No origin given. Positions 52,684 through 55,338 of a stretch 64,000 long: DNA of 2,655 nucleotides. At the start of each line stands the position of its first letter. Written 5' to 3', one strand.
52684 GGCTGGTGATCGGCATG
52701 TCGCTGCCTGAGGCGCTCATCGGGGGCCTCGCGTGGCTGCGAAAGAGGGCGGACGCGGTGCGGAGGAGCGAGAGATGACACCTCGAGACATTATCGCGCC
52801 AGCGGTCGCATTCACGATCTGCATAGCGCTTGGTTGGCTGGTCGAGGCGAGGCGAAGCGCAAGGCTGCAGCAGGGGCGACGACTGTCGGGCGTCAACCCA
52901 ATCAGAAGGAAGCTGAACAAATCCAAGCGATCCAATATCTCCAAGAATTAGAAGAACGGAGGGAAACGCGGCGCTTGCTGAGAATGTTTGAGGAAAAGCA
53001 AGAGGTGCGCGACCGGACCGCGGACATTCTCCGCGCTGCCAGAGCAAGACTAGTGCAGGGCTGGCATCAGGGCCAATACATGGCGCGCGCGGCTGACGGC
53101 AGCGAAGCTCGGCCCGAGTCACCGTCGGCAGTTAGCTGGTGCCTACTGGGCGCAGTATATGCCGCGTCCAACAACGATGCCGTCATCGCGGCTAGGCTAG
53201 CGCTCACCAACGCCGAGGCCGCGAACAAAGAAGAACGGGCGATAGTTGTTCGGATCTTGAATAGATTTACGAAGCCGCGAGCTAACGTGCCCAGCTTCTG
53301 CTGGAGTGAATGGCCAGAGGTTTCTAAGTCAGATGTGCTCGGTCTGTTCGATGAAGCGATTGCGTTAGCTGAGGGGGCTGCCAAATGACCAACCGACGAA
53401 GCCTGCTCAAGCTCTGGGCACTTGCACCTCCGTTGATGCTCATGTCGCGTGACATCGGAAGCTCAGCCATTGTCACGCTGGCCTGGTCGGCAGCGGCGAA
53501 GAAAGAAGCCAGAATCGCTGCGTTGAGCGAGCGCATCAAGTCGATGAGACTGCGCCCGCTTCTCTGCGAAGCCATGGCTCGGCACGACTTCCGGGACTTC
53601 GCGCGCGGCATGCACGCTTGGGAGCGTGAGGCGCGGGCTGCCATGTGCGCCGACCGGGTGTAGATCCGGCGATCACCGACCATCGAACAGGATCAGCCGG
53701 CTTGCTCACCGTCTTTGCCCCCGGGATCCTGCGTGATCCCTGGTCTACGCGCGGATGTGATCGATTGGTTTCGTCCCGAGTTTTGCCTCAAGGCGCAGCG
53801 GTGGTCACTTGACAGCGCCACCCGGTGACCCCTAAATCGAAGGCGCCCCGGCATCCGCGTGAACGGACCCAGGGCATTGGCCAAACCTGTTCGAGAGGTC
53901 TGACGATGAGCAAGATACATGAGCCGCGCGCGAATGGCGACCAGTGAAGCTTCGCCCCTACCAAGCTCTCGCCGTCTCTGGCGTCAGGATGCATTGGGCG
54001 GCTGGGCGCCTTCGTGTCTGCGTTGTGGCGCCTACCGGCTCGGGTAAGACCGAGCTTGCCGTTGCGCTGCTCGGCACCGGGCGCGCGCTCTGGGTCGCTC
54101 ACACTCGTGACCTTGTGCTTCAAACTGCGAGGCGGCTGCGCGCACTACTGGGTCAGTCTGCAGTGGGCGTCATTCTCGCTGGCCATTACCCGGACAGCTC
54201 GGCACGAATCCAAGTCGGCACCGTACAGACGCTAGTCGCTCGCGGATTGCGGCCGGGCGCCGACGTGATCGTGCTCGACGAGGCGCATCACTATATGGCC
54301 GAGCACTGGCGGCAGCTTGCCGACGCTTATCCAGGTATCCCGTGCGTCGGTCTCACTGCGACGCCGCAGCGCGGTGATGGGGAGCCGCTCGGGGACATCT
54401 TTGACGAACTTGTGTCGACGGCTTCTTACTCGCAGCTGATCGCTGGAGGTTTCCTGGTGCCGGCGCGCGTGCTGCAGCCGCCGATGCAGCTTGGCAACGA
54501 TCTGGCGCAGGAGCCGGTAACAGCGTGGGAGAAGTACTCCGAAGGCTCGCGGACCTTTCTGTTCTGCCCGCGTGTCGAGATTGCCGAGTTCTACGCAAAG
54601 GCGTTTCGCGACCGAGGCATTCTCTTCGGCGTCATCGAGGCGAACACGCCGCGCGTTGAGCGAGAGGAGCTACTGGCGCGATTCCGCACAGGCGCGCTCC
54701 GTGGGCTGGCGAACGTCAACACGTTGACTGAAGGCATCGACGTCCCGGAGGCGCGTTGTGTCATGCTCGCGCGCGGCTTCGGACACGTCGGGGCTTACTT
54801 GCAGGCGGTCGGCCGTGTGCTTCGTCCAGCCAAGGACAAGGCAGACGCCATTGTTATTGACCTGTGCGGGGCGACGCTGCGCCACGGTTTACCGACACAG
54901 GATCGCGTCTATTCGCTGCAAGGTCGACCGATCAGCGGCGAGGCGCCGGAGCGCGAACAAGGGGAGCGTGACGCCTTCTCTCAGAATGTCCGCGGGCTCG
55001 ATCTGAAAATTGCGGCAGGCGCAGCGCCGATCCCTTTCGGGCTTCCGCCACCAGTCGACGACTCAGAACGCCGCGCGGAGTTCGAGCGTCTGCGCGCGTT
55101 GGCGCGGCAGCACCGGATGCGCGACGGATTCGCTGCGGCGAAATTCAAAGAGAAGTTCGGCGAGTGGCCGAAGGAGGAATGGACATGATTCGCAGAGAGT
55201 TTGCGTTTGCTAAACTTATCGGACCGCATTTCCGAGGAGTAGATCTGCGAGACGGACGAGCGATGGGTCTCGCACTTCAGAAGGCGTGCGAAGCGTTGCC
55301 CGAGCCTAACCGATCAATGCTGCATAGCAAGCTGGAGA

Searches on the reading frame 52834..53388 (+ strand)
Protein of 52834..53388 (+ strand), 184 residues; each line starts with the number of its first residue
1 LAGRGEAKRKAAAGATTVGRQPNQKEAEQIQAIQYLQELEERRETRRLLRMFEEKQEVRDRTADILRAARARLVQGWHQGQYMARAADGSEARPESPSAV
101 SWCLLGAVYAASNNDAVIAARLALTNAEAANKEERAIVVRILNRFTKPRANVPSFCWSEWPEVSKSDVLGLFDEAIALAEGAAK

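Call 8: search_protein_families(library=pfam, proteins=[window:52834-53388:+], max_evalue=0.1)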
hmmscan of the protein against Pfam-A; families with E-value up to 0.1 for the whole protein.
window:52834-53388:+ (184 aa): 1 family
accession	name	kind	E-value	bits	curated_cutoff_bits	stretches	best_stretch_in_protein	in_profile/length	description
PF19698.5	DUF6197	-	1.2e-13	51.8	24.6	1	60-177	4-110/111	Family of unknown function (DUF6197)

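Call 9: search_protein_families(library=phrogs, proteins=[window:52834-53388:+], max_evalue=0.01)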
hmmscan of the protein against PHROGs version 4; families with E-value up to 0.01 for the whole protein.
window:52834-53388:+ (184 aa): 1 family
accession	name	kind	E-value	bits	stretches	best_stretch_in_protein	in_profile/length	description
phrog_762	-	unknown function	1e-11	45.9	1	44-182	26-154/281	-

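Call 10: search_protein_families(library=padloc, proteins=[window:52834-53388:+], max_evalue=0.01)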
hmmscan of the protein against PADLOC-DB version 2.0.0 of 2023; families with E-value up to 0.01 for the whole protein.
window:52834-53388:+ (184 aa): 0 families

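Call 11: search_protein_families(library=ncbifam, proteins=[window:52834-53388:+], max_evalue=0.01)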
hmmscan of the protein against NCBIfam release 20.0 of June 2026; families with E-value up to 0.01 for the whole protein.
window:52834-53388:+ (184 aa): 0 families

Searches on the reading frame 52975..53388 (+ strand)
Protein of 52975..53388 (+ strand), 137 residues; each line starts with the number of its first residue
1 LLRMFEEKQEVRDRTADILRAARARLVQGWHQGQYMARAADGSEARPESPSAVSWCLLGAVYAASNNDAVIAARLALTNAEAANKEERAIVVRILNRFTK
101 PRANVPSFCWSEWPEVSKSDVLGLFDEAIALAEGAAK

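Call 100: search_dna_similar(query=window:52975-53388:+, collection=phages, mode=protein, max_evalue=0.001, max_rows=10)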
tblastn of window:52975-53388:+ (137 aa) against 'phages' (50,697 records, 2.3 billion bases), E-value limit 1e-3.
Records with a match: 1; places in all: 1; records where one place covers at least 80% of the query: 1.
Best place of each record, by identity: <60% 1.
By first word of the organism name: Myxococcus 1.
By host as written in the record: Myxococcus sp. 1.
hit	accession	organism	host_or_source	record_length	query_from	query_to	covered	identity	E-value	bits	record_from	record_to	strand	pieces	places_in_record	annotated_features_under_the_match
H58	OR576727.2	Myxococcus phage Mx1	Myxococcus sp.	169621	18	129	82%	29.4%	7e-4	44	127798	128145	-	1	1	hypothetical protein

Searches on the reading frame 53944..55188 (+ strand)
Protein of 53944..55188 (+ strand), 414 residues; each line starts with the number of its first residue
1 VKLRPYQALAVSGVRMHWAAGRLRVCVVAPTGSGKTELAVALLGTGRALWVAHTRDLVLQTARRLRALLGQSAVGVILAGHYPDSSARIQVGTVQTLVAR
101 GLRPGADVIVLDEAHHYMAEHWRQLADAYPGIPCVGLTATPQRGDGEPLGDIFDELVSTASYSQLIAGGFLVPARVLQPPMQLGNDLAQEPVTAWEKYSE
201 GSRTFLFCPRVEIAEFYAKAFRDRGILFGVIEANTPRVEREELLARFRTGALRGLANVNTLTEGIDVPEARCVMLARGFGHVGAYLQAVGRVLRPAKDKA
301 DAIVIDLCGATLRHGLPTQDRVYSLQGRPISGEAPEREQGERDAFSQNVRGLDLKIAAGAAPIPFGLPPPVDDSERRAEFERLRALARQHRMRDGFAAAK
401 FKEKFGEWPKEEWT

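Call 8: search_protein_families(library=pfam, proteins=[window:53944-55188:+], max_evalue=0.1)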
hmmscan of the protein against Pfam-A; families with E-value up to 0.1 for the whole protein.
window:53944-55188:+ (414 aa): 6 families
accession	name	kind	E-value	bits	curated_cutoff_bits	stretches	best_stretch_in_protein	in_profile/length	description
PF04851.21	ResIII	-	2.9e-22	79.8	22.5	1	1-143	2-164/164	Type III restriction enzyme, res subunit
PF00271.37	Helicase_C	-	7.2e-15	55.6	23.5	1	198-294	12-108/110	Helicase conserved C-terminal domain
PF00270.35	DEAD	-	4.6e-12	46.4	26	1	8-142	5-161/167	DEAD/DEAH box helicase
PF13307.12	Helicase_C_2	-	2.1e-05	25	25.3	0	202-274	10-89/170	Helicase C-terminal domain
PF13401.12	AAA_22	-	0.0002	22.1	27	1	25-126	8-105/130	AAA domain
PF18766.7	SWI2_SNF2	-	0.077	13.1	26.7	0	106-169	118-183/221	SWI2/SNF2 ATPase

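Call 9: search_protein_families(library=phrogs, proteins=[window:53944-55188:+], max_evalue=0.01)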
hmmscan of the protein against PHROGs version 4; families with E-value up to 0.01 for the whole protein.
window:53944-55188:+ (414 aa): 5 families
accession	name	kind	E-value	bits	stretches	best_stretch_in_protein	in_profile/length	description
phrog_16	-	DNA, RNA and nucleotide metabolism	3.2e-73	248.4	1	1-321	271-613/986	DNA helicase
phrog_16694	-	unknown function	6.3e-13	48.6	1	2-190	274-496/1010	-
phrog_9690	-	DNA, RNA and nucleotide metabolism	5e-08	33.3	1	238-308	198-269/306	DNA helicase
phrog_16259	-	DNA, RNA and nucleotide metabolism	3.3e-05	24.3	1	2-119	117-238/330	DNA helicase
phrog_2488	-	DNA, RNA and nucleotide metabolism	0.00075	19.3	0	2-45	18-61/579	DNA helicase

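Call 10: search_protein_families(library=padloc, proteins=[window:53944-55188:+], max_evalue=0.01)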
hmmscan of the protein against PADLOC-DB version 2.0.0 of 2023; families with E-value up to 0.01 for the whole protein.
window:53944-55188:+ (414 aa): 22 families
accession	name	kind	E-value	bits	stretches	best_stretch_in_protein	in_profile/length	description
PDLC03659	mREase_IV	-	5.6e-20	68.8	2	20-153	237-383/945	Type IV methyl-directed restriction enzyme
PDLC02707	PbeA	-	5.5e-19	66.2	1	198-308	520-630/672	PbeA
PDLC02704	PbeA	-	1.7e-15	54.6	1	232-307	568-643/682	PbeA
PDLC02706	PbeA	-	4.1e-12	43.5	1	237-308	601-672/722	PbeA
PDLC02705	PbeA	-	1.4e-11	41.3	2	201-307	525-632/691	PbeA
PDLC03658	mREase_IV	-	4.1e-10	36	2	240-310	490-560/953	Type IV methyl-directed restriction enzyme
PDLC01439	typeIV_DinG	-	9.6e-10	35.7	1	203-274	408-476/575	CAS-IV-A; associated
PDLC03049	REase_I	-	3.4e-09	33.3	1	107-178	286-360/807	Type I restriction enzyme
PDLC03047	REase_I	-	2.1e-08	30.4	1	4-153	345-503/1107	Type I restriction enzyme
PDLC02870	DpdF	-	9.2e-06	22.4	1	202-297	227-322/534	DpdF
PDLC02501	BrxHI|BrxHII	-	5.9e-05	19.3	1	197-302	244-349/925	BrxHI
PDLC02503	BrxHI|BrxHII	-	0.00013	18.4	0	195-300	242-347/698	BrxHI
PDLC02864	DpdF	-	0.00015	18.7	1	123-294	163-327/610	DpdF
PDLC02859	DpdF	-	0.00018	18.1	1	205-304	321-424/545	DpdF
PDLC02867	DpdF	-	0.00035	17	0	205-294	377-467/855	DpdF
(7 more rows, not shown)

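Call 11: search_protein_families(library=ncbifam, proteins=[window:53944-55188:+], max_evalue=0.01)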
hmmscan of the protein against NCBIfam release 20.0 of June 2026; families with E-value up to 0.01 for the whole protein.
window:53944-55188:+ (414 aa): 14 families
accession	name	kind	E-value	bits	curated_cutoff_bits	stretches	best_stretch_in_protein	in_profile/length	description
NF053632.1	heli_RadD_YejH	equivalog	1e-23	83.5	720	2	230-310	277-357/573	DNA repair helicase RadD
TIGR04095.1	dnd_restrict_1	equivalog_domain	1.1e-14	54.4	600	1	233-307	321-395/451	DNA phosphorothioation system restriction enzyme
NF046051.1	restrict_EcoAI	equivalog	3.2e-12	45.7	550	1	2-181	157-353/768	EcoAI/FtnUII family type I restriction enzme subunit R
NF045503.1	repair_heli_XPB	equivalog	3.3e-11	42.4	610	1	229-306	441-519/548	DNA repair helicase XPB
NF008521.0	PRK11448.1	equivalog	4.2e-09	35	729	1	1-116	412-551/1123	type I restriction-modification system endonuclease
TIGR00631.1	uvrb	equivalog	3.9e-07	28.7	750.1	1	170-294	415-541/658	excinuclease ABC subunit UvrB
NF003673.1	PRK05298.1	equivalog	8.3e-07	27.7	743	1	196-275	438-517/653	excinuclease ABC subunit UvrB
NF003390.0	PRK04537.1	equivalog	4.3e-05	22.8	732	1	198-303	254-358/572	ATP-dependent RNA helicase RhlB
TIGR03817.1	DECH_helic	hypoth_equivalog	0.00058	18.2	874.1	1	239-299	317-377/742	helicase/secretion neighborhood putative DEAH-box helicase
TIGR02868.1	CydC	equivalog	0.0021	16.8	329.05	0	7-45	347-384/530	thiol reductant ABC exporter subunit CydC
NF010337.0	PRK13766.1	equivalog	0.0023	16.1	610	0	24-93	32-115/781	Hef nuclease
NF008394.0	PRK11192.1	equivalog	0.0033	16.3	507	0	199-303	245-348/441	ATP-dependent RNA helicase SrmB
TIGR00603.1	rad25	subfamily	0.0063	14.8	328.7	0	231-300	523-594/734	DNA repair helicase rad25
TIGR01587.1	cas3_core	equivalog_domain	0.0097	15.1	102.45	0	25-43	2-20/358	CRISPR-associated helicase Cas3'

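Call 87: find_related_loci(query=A5, collection=viral_contigs, flank=5000)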
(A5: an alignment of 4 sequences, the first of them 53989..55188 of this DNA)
Query A5 (399 aa) in viral_contigs; peptide patterns used: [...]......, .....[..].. (x = any residue, [..] = any of these).
600 stretches matched a pattern (row limit reached: there are more); 493 encode a relative of the query (tblastn E <= 1e-3); the best 80 are kept; 80 distinct loci.
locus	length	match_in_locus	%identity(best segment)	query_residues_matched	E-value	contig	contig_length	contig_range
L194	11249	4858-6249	39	6-398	4e-89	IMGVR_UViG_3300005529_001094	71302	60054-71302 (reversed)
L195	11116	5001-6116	41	4-353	5e-76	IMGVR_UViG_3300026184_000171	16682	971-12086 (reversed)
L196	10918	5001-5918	44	9-311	5e-75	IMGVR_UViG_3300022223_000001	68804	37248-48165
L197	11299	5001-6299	39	5-394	1e-73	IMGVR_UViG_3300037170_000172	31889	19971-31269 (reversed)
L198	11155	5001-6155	39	6-398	2e-71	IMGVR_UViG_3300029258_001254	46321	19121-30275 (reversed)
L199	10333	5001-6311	31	9-394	2e-66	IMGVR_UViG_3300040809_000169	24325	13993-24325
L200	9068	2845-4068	35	2-398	2e-66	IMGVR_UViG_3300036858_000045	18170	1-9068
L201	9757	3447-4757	31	9-394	2e-66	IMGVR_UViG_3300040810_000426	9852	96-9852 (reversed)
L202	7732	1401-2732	33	3-394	8e-66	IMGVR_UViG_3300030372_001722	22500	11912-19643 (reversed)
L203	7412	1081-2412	32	2-394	3e-65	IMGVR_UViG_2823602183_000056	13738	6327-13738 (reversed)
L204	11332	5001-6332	32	2-394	3e-65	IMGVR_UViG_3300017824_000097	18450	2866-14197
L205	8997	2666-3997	32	2-394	2e-65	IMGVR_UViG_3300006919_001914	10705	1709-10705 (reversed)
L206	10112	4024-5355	31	2-394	8e-65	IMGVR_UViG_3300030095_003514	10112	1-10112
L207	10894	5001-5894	41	3-319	2e-64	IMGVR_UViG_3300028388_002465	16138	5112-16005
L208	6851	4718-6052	33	2-394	5e-64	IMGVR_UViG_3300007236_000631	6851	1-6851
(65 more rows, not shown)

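Call 101: search_dna_similar(query=window:53944-55188:+, collection=phages, mode=protein, max_evalue=1e-10, max_rows=12)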
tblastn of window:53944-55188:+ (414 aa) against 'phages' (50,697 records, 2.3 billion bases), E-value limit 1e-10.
Records with a match: 1689; places in all: 1692; records where one place covers at least 80% of the query: 230.
Best place of each record, by identity: <60% 1689.
By first word of the organism name: Mycobacterium 506; Streptococcus 262; Vibrio 114; Escherichia 94; Klebsiella 79; Pseudomonas 74; Stx2a-converting 62; Salmonella 55; Lactobacillus 36; Gordonia 30; and 90 more.
By host as written in the record: Mycobacterium smegmatis mc2 155 366; - 194; Streptococcus thermophilus 102; Mycobacterium smegmatis mc#155 79; Vibrio lentus 45; Klebsiella pneumoniae 42; Escherichia coli 31; Pseudomonas aeruginosa 23; and 410 more.
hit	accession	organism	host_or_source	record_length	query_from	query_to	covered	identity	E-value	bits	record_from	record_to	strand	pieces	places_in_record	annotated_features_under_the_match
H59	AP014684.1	Pseudomonas phage PS-1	Pseudomonas sp. 1-1-1b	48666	2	342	82%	35.3%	1e-43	169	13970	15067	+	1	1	helicase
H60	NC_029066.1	Pseudomonas phage PS-1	Pseudomonas sp. 1-1-1b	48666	2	342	82%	35.3%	1e-43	169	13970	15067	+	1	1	DEAD/DEAH box helicase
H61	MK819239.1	Pseudomonas phage vB_PaeP_YA3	Pseudomonas aeruginosa UCBPP-PA14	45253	3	319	77%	36.6%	1e-41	163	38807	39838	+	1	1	ATP-dependent helicase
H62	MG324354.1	Corynebacterium phage phi674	Corynebacterium glutamicum ATCC13032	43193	2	339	82%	33.8%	2e-35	144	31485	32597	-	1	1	putative helicase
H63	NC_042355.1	Corynebacterium phage phi674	Corynebacterium glutamicum ATCC13032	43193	2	339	82%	33.8%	2e-35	144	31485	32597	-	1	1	DNA helicase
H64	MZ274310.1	Mycobacterium phage Boilgate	Mycobacterium smegmatis mc2 155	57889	2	338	81%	33.2%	7e-27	119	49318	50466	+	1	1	67: DNA helicase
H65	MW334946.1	Cyanophage S-2L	-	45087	1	335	81%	33.1%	1e-36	148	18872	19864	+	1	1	helicase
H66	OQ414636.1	Pelagibacter phage EXVC032P Baldr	Candidadtus Pelagibacter sp. HTCC1062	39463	3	317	76%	35.0%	3e-59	214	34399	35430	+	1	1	DNA helicase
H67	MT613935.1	Pseudomonas phage Persinger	Pseudomonas aeruginosa UVA4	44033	1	328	78%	33.8%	3e-31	160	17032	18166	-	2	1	DNA helicase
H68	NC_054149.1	Pseudomonas phage Persinger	Pseudomonas aeruginosa UVA4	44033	1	328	78%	33.8%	3e-31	160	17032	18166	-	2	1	DNA helicase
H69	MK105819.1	Synechococcus phage S-H1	Synechococcus sp. WH 7803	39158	1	327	79%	33.3%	8e-42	163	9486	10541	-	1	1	hypothetical protein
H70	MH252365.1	Ralstonia phage phiRSP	Ralstonia solanacearum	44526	3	348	84%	31.4%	3e-34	141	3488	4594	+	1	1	putative DNA helicase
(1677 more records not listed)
